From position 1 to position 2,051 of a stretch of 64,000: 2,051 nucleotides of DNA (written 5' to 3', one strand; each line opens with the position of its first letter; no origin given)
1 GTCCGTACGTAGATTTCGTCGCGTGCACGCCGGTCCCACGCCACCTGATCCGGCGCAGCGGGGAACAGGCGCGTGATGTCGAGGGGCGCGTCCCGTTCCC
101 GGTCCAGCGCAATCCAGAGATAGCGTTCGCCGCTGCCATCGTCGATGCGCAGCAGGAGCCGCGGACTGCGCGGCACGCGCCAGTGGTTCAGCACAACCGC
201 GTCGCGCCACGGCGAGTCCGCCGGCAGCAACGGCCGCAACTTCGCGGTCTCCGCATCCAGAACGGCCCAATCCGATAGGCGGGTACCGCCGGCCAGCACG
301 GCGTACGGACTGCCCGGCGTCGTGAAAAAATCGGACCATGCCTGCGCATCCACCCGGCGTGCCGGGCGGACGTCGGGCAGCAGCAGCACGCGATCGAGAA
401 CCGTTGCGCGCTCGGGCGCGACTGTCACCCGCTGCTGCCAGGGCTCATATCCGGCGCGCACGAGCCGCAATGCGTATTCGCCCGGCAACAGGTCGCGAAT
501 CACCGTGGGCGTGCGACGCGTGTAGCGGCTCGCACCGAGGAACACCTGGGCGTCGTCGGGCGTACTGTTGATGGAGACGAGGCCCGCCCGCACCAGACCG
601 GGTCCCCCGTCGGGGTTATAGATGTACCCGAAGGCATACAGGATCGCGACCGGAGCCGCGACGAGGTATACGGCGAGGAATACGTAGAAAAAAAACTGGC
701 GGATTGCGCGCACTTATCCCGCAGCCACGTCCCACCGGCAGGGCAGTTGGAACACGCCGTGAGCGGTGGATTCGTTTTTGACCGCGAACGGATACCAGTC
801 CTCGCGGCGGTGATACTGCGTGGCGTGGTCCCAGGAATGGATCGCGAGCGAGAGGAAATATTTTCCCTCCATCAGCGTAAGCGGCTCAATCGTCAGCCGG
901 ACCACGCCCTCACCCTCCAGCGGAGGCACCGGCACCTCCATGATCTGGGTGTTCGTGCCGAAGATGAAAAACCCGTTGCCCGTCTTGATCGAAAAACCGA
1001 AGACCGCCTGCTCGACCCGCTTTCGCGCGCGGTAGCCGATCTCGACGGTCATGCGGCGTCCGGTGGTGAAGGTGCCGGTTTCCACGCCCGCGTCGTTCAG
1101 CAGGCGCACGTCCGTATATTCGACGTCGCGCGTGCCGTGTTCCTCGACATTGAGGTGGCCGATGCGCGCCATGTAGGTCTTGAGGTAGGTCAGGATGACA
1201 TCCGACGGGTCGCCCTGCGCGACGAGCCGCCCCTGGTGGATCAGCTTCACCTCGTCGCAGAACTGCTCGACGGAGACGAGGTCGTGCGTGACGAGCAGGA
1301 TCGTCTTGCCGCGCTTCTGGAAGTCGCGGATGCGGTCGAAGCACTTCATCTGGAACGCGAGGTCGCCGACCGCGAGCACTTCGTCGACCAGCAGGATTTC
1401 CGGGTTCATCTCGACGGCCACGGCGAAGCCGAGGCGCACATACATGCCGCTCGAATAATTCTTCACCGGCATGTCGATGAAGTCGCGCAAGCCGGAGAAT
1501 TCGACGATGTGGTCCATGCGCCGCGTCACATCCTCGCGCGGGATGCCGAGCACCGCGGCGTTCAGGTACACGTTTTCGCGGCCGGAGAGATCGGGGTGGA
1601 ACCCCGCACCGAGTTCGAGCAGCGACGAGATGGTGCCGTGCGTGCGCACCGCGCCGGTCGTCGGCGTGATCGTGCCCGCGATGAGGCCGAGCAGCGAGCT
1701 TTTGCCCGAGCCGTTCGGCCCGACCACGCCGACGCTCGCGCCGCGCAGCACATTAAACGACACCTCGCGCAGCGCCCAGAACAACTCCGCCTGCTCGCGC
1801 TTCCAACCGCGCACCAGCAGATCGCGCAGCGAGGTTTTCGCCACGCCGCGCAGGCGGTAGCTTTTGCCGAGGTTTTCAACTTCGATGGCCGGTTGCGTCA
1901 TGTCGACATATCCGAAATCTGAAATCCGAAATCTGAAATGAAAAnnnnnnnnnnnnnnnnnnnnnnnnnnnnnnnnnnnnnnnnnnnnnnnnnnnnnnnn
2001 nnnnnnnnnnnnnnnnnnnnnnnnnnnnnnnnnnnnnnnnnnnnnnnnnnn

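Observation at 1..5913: Operon joining T2SS-like GspK/L/M components to an ABC-2 polysaccharide exporter and a PEGA-domain protein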

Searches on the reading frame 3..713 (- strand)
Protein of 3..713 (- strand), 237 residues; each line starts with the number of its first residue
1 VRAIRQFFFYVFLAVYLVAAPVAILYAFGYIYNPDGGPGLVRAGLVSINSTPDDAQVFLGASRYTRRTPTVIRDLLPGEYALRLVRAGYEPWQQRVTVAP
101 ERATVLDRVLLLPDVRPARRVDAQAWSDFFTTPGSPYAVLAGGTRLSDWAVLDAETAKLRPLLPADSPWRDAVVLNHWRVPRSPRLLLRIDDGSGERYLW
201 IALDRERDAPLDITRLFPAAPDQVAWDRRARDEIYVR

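Call 7: search_protein_families(library=pfam, proteins=[window:3-713:-], max_evalue=1)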
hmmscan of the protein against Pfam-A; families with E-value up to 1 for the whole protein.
window:3-713:- (237 aa): 2 families
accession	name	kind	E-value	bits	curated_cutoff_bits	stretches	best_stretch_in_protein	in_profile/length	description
PF08308.17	PEGA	-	5.2e-10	39.5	20.8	1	44-107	2-64/71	PEGA domain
PF13620.12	CarboxypepD_reg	-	0.0044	17.8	32.3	1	72-108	42-79/82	Carboxypeptidase regulatory-like domain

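Call 8: search_protein_families(library=ncbifam, proteins=[window:3-713:-], max_evalue=1)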
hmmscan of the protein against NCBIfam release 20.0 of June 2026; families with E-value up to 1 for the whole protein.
window:3-713:- (237 aa): 0 families

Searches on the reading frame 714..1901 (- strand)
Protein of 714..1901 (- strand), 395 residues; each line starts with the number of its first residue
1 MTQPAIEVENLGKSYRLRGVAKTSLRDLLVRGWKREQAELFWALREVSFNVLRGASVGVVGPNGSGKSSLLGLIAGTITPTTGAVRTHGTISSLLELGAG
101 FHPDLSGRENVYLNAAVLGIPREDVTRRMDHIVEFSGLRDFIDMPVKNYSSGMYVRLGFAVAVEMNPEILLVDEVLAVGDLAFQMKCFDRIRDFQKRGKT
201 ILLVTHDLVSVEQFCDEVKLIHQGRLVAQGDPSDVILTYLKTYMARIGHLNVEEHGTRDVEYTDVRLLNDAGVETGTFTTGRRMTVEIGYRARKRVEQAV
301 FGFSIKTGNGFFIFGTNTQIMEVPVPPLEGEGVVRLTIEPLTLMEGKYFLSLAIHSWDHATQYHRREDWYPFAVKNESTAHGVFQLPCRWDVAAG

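Call 7: search_protein_families(library=pfam, proteins=[window:714-1901:-], max_evalue=1)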
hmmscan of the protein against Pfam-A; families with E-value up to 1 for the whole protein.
window:714-1901:- (395 aa): 11 families
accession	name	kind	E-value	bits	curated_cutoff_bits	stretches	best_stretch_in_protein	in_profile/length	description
PF14524.12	Wzt_C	-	1.5e-30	106.5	30.4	1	252-385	2-142/143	Wzt C-terminal domain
PF00005.33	ABC_tran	-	3.1e-18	67.2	25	1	44-175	1-135/137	ABC transporter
PF13304.12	AAA_21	-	0.00024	21.7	27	1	58-74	3-19/304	AAA domain, putative AbiEii toxin, Type IV TA system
PF13555.12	AAA_29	-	0.012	15.8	27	1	54-80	23-48/61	P-loop containing region of AAA domain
PF02463.25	SMC_N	-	0.021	14.7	40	1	57-72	27-42/220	RecF/RecN/SMC N terminal domain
PF20703.3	nSTAND1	-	0.037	14.1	27.1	1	55-79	34-56/379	Novel STAND NTPase 1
PF00006.31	ATP-synt_ab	-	0.073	13.1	29.5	0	49-76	9-36/213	ATP synthase alpha/beta family, nucleotide-binding domain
PF03193.22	RsgA_GTPase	-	0.082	13.2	30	1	51-88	103-140/174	RsgA GTPase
PF13191.12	AAA_16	-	0.087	13.7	32.6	1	55-85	25-55/167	AAA ATPase domain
PF13476.12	AAA_23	-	0.095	13.8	27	1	58-78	23-43/201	AAA domain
PF00004.35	AAA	-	0.24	12.3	21.2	0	59-79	3-23/131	ATPase family associated with various cellular activities (AAA)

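Call 8: search_protein_families(library=ncbifam, proteins=[window:714-1901:-], max_evalue=1)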
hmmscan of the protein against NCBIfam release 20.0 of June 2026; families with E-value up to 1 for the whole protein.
window:714-1901:- (395 aa): 187 families (the best 25 are shown)
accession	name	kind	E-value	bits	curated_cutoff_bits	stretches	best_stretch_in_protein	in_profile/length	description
NF010065.0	PRK13545.1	equivalog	4.4e-59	200.6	538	1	7-256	6-250/549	teichoic acids export protein ATP-binding subunit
NF010066.0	PRK13546.1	equivalog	1e-58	198.8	320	1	5-240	4-235/264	teichoic acids export ABC transporter ATP-binding subunit TagH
NF050108.1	galactan_ABC_ATP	equivalog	5.1e-46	156.9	400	1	38-239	39-240/244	galactan export ABC transporter ATP-binding subunit Wzt/RfbE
TIGR01188.1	drrA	subfamily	1.3e-36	126.4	312.45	1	41-235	6-211/302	daunorubicin resistance ABC transporter, ATP-binding protein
NF010060.0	PRK13537.1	equivalog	3.7e-29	101.6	521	1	45-237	32-235/314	nodulation factor ABC transporter ATP-binding protein NodI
TIGR04521.1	ECF_ATPase_2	equivalog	1.1e-26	93.6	330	2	111-237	106-234/279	energy-coupling factor transporter ATPase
TIGR03873.1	F420-0_ABC_ATP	hypoth_equivalog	5e-26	91.5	372.4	2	128-237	117-226/256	putative F420-0 ABC transporter ATP-binding protein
NF007082.0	PRK09536.1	equivalog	1.9e-25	89.8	537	2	126-237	117-228/402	corrinoid ABC transporter ATPase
NF010068.0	PRK13548.1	equivalog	3e-25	88.8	261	2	122-238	111-233/261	heme ABC transporter ATP-binding protein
NF010059.0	PRK13536.1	equivalog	4e-25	88.3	549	1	45-236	60-262/342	nodulation factor ABC transporter ATP-binding protein NodI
NF033858.1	ABC2_perm_RbbA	equivalog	5.9e-24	84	1050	2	104-237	353-486/909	ribosome-associated ATPase/putative transporter RbbA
TIGR04520.1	ECF_ATPase_1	equivalog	7.6e-24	84.6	315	2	117-237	105-225/269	energy-coupling factor transporter ATPase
TIGR01288.1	nodI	equivalog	9.2e-24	84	424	1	45-236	21-223/303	nodulation factor ABC transporter ATP-binding protein NodI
TIGR03740.1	galliderm_ABC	subfamily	1.4e-23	83.8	309.75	1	43-230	15-206/223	lantibiotic protection ABC transporter ATP-binding subunit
NF040933.2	ABC_arch_GlcV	equivalog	6.8e-23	81.1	450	2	102-291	95-282/357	glucose ABC transporter ATP-binding protein GlcV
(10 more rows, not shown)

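Call 69: search_solved_structures(query=window:714-1901:-, max_evalue=1e-10)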
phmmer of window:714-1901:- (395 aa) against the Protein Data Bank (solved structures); distinct sequences matched with E-value up to 1e-10: 235 (the best 60 are shown).
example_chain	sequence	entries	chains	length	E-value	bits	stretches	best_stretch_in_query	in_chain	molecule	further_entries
8dku_A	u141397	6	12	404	1.2e-73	251.8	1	10-375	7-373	ABC transporter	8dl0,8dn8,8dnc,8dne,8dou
7k2t_A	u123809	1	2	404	3e-73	250.4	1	10-375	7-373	ABC transporter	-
6amx_A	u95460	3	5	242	3.4e-60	207.5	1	12-243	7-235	ABC transporter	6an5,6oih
6m96_A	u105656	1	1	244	6.7e-60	206.5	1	10-243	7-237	ABC transporter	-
7dd0_A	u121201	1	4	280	3.9e-56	194.1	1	38-270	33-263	Teichoic acids export ATP-binding protein TagH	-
6jbh_A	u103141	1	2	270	7.5e-55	189.9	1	4-241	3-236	TarH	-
9cfl_B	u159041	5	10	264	9.2e-52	179.7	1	5-239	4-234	Teichoic acids export ATP-binding protein TagH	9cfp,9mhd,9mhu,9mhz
9qhw_C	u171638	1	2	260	5.9e-36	127.7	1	39-239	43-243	ABC transporter ATP-binding protein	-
9qfx_C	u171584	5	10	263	5.9e-36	127.7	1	39-239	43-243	ABC transporter ATP-binding protein | Probable o-antigen/lipopolysaccharide transport ATP-binding protein ABC transporter RfbE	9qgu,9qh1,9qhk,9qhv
9qhx_C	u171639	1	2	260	1.5e-35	126.4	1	39-239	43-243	ABC transporter ATP-binding protein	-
9qhj_C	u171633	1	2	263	1.5e-35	126.3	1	39-239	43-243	Probable o-antigen/lipopolysaccharide transport ATP-binding protein ABC transporter RfbE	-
8tsi_A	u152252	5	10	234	4.5e-32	114.9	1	42-237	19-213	ABC transporter ATP-binding protein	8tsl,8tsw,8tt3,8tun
8tsh_A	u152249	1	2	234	1.2e-31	113.6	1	42-237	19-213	ABC transporter ATP-binding protein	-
7lkp_A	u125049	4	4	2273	8.1e-25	91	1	50-229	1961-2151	Retinal-specific phospholipid-transporting ATPase ABCA4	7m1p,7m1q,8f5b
7e7i_A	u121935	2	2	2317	8.5e-25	91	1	50-229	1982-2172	Retinal-specific phospholipid-transporting ATPase ABCA4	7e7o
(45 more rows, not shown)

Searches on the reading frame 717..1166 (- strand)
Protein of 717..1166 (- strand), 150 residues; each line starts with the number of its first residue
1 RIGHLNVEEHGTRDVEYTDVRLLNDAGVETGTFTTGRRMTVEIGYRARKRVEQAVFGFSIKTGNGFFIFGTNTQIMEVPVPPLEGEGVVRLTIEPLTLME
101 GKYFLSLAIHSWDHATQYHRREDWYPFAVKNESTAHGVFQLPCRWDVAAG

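Call 89: find_related_loci(query=A6, collection=metagenome_contigs, flank=8000)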
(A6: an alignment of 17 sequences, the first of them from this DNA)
Query A6 (150 aa) in metagenome_contigs; peptide patterns used: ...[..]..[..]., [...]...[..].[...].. (x = any residue, [..] = any of these).
162 stretches matched a pattern; 63 encode a relative of the query (tblastn E <= 1e-3); 63 distinct loci.
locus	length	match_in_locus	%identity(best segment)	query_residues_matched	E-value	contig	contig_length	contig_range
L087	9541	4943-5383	78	1-147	6e-79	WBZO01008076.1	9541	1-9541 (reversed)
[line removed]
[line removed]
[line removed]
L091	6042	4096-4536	67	1-147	2e-67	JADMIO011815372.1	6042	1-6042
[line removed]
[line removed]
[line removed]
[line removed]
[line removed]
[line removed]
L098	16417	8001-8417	65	3-141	1e-61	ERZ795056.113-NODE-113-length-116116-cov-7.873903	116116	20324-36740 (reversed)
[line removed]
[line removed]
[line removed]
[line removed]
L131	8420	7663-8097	56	3-147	2e-52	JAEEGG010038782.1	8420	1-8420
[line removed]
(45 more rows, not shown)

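Call 92: search_protein_families(library=pfam, proteins=[L143:3869-6442:+, L143:2883-3896:+, L143:8443-8877:+, L143:8883-9938:+, L107:4053-5711:+, L107:3582-4022:+, L107:8784-9509:+, L107:9588-12329:+, L131:4053-6080:+, L131:2888-3967:+], max_evalue=0.001)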
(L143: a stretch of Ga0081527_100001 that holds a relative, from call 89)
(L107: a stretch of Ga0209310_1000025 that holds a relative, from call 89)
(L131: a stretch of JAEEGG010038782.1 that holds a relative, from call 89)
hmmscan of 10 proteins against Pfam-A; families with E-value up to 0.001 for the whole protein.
L143:3869-6442:+ (857 aa): 0 families

L143:2883-3896:+ (337 aa): 8 families
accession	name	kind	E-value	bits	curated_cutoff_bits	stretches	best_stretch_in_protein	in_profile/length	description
PF01370.27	Epimerase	-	6.5e-36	124.4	20.9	1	13-234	1-237/240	NAD dependent epimerase/dehydratase family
PF01073.25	3Beta_HSD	-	4.6e-21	75.5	22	1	14-226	1-231/280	3-beta hydroxysteroid dehydrogenase/isomerase family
PF13460.12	NAD_binding_10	-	1.1e-19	71.5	27.2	1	17-178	1-146/184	NAD(P)H-binding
PF16363.11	GDP_Man_Dehyd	-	3.7e-19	69.8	27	1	14-182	1-187/332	GDP-mannose 4,6 dehydratase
PF07993.18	NAD_binding_4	-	3.2e-14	53.1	20.1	2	69-180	83-209/258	Male sterility protein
PF05368.20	NmrA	-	1.2e-10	41.9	27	1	13-128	5-111/298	NmrA-like family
PF04321.23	RmlD_sub_bind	-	4.5e-10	39.5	27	1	13-189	3-162/287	RmlD substrate binding domain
PF02719.21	Polysacc_synt_2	-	2.8e-06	27.2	20.2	1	13-124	1-128/293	Polysaccharide biosynthesis protein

L143:8443-8877:+ (144 aa): 0 families

L143:8883-9938:+ (351 aa): 3 families
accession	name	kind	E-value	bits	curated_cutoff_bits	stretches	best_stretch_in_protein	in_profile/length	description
PF00534.26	Glycos_transf_1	-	1.1e-20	74.3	26.4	1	174-322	17-164/172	Glycosyl transferases group 1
PF13692.12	Glyco_trans_1_4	-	1.4e-20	74.4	27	1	174-313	3-139/142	Glycosyl transferases group 1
PF20706.3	GT4-conflict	-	1e-05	25.1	26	1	141-296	171-324/385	Family 4 Glycosyltransferase in conflict systems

L107:4053-5711:+ (552 aa): 5 families
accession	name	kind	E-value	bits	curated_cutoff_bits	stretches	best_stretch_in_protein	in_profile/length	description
PF01266.30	DAO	-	3e-47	162.3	27.9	1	14-360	1-319/353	FAD dependent oxidoreductase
PF16901.10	DAO_C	-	5.7e-32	110.7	31.4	1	415-535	1-125/126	C-terminal domain of alpha-glycerophosphate oxidase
PF00890.30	FAD_binding_2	-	2.4e-07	30.7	20.4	1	14-58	1-48/414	FAD binding domain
PF13450.12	NAD_binding_8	-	6.5e-06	26.8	21.9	1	17-49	1-34/68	NAD(P)-binding Rossmann-like domain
PF12831.13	FAD_oxidored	-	3.5e-05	23.7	27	1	14-58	1-47/416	FAD dependent oxidoreductase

L107:3582-4022:+ (146 aa): 0 families

L107:8784-9509:+ (241 aa): 0 families

L107:9588-12329:+ (913 aa): 1 family
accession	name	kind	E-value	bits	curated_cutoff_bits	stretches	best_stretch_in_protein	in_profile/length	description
PF00248.27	Aldo_ket_red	-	4.1e-72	243.2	24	1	604-895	1-287/291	Aldo/keto reductase family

L131:4053-6080:+ (675 aa): 3 families
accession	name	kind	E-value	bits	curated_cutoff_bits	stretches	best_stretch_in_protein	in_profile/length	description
PF13307.12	Helicase_C_2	-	9.9e-45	153.1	25.3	1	502-667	2-169/170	Helicase C-terminal domain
PF00270.35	DEAD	-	2.4e-12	47.3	26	1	54-109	6-63/167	DEAD/DEAH box helicase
PF06733.21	DEAD_2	-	0.00071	19.7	21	0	179-273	78-170/172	DEAD_2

L131:2888-3967:+ (359 aa): 5 families
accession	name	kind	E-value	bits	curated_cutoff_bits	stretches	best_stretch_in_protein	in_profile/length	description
PF13616.12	Rotamase_3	-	3.8e-24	85.9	22.5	1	187-289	12-114/116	PPIC-type PPIASE domain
PF00639.27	Rotamase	-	2.3e-23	83.4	21.7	1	195-288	1-96/97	PPIC-type PPIASE domain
PF13145.12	Rotamase_2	-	1.6e-17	64.9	27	1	169-302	1-120/121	PPIC-type PPIASE domain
PF13624.11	SurA_N_3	-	5.1e-07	30.1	27.2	1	10-156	17-160/162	SurA-like N-terminal domain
PF13623.11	SurA_N_2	-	6.7e-05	23.2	28.5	1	36-117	36-119/145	SurA-like N-terminal domain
